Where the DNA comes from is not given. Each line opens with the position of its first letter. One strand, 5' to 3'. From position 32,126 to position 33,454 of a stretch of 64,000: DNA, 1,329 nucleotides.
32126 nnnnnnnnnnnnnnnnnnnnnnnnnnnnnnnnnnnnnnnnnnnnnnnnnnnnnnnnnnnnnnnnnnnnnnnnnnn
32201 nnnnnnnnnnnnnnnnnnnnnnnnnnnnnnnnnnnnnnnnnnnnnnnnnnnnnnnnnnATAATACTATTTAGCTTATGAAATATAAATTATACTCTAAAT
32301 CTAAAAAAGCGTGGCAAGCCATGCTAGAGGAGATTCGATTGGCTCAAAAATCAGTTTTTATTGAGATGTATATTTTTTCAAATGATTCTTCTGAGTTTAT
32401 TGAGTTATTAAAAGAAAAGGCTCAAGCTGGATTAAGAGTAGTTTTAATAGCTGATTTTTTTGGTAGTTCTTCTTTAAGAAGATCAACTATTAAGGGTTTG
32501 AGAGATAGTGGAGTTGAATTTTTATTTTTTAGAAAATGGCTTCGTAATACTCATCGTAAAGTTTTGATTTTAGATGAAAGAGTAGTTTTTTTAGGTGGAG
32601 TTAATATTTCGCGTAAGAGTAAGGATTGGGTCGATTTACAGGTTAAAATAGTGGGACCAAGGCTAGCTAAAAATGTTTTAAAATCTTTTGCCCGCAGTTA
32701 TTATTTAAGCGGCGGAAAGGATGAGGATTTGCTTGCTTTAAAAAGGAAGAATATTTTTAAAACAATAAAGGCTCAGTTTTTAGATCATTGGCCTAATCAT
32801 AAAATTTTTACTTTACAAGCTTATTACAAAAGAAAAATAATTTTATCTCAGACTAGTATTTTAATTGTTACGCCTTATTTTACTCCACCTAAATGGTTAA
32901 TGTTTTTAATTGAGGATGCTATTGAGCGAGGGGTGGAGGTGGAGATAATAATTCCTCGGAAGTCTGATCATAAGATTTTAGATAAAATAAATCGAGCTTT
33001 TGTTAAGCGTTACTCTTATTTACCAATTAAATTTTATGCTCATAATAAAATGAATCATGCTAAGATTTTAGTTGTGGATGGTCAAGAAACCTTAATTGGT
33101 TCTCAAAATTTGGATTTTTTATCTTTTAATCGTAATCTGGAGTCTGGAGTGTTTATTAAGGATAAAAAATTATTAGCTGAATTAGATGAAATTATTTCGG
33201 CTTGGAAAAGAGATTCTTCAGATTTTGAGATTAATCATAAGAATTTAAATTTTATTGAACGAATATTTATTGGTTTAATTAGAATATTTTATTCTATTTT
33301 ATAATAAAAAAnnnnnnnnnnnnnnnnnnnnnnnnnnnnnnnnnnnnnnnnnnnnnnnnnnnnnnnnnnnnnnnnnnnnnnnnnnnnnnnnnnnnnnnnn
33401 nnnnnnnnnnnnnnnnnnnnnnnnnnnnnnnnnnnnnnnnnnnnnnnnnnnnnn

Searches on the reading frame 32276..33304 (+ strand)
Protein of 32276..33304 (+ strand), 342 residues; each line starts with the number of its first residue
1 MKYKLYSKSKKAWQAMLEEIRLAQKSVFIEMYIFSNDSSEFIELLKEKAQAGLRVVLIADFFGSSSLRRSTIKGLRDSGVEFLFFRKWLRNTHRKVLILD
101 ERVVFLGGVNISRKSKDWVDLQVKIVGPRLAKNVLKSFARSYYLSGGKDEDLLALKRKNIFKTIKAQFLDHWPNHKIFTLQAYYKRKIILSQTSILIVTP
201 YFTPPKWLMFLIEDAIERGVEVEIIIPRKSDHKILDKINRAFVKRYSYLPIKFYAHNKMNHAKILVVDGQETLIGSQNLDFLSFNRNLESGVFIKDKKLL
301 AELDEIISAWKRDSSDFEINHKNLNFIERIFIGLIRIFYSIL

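Call 52: search_protein_families(library=pfam, proteins=[window:32276-33304:+], max_evalue=0.001)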
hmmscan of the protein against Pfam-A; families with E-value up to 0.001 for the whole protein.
window:32276-33304:+ (342 aa): 2 families
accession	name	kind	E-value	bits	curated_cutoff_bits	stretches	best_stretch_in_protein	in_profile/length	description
PF13091.12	PLDc_2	-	1.5e-39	135.3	27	2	187-307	4-128/132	PLD-like domain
PF00614.28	PLDc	-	7.9e-10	38.8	21.9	0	93-112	6-25/28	Phospholipase D Active site motif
